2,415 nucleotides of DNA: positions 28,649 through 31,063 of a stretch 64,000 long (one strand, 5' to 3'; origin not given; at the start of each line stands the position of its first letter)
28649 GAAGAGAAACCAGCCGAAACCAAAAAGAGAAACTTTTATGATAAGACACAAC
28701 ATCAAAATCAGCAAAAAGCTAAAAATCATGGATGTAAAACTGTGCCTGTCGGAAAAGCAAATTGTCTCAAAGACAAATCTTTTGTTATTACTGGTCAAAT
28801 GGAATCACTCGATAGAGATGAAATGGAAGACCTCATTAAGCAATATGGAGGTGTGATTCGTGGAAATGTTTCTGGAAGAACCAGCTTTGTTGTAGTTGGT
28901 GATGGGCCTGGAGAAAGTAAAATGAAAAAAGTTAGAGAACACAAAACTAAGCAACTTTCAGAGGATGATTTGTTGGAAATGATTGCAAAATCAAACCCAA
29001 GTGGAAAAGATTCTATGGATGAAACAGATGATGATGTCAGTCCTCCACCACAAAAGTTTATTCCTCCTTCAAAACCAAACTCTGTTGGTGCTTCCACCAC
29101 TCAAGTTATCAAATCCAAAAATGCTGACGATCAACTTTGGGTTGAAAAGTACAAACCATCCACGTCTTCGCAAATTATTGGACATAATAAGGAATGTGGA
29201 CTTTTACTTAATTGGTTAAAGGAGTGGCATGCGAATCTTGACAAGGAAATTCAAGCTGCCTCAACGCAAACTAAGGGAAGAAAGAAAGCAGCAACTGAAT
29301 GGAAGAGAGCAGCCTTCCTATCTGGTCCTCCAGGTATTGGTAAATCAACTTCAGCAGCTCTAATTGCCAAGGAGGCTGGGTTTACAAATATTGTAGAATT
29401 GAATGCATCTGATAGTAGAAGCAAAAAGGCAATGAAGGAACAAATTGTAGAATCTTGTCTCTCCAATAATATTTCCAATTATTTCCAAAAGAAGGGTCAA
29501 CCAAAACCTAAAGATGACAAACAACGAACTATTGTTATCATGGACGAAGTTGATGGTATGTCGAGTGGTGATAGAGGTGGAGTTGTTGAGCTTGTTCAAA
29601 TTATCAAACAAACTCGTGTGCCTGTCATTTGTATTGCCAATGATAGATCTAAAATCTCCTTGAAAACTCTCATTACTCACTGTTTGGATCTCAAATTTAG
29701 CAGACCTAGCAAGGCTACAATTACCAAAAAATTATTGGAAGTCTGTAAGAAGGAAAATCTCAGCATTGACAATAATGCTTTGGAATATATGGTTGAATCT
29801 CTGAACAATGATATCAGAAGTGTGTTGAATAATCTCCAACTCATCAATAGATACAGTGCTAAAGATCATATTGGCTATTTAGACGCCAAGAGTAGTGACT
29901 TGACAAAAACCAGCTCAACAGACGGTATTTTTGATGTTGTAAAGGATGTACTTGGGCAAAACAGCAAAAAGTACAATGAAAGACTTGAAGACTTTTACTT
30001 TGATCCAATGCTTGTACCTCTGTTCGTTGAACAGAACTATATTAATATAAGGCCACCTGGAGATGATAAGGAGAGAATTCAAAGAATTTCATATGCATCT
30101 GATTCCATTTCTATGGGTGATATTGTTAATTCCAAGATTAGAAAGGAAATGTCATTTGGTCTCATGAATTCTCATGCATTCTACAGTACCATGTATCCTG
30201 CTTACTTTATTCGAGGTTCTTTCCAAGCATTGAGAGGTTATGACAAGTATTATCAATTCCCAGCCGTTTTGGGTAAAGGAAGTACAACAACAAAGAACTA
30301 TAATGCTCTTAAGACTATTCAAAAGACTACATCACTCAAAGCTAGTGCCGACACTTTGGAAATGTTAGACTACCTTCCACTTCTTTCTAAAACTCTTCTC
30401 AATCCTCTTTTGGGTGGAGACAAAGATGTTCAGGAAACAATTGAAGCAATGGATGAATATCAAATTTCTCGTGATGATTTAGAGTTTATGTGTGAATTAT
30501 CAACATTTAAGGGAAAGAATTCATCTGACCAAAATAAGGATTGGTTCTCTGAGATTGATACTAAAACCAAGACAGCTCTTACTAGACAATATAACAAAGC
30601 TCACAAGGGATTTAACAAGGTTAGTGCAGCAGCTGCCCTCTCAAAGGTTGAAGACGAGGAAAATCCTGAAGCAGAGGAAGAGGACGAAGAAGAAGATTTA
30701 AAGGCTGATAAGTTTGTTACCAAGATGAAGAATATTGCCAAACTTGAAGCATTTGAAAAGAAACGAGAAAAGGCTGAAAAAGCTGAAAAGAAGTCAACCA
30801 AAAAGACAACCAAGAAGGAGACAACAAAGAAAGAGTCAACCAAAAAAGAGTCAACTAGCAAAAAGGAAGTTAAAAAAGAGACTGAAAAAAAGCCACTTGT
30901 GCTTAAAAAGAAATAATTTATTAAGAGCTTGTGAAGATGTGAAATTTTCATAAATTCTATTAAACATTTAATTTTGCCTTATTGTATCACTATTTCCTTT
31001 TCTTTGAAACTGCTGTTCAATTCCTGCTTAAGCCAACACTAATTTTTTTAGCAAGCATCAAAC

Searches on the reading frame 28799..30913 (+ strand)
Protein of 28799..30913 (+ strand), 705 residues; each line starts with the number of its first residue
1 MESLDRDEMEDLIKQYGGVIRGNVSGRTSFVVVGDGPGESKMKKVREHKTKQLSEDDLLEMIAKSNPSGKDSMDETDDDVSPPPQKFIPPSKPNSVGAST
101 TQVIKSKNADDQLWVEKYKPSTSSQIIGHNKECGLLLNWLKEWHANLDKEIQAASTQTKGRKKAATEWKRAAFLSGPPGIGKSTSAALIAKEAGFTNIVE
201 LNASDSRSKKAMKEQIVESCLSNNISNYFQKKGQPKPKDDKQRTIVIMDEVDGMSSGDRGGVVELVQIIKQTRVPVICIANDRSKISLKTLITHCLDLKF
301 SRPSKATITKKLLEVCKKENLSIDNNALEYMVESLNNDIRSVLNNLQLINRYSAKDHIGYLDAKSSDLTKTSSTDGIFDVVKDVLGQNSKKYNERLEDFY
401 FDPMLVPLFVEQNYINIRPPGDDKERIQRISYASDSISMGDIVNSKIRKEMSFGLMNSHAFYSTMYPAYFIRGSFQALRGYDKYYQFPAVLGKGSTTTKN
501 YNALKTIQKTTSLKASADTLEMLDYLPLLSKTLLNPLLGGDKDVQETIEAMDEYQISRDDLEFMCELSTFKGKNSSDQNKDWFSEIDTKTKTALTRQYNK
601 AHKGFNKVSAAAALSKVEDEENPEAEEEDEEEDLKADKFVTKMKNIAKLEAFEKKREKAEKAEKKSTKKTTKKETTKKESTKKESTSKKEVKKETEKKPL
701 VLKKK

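Call 58: search_protein_families(library=pfam, proteins=[window:28799-30913:+], max_evalue=0.00001)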
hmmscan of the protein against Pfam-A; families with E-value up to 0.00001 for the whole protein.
window:28799-30913:+ (705 aa): 5 families
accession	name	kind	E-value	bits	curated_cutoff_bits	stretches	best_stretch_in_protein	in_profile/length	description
PF08519.17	RFC1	-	2.4e-45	154.9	23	1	437-600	1-158/158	Replication factor RFC1 C terminal domain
PF00004.35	AAA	-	1.1e-11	45.7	21.2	1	173-291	2-119/131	ATPase family associated with various cellular activities (AAA)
PF25361.1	AAA_lid_RFC1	-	2.6e-11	43.2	34.9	1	307-351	3-47/59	RFC1-like, AAA+ ATPase lid domain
PF00533.33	BRCT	-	1.7e-08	35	21.3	1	2-62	17-78/78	BRCA1 C Terminus (BRCT) domain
PF03215.21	Rad17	-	8.8e-06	26.2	23.8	1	108-219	3-95/186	Rad17 P-loop domain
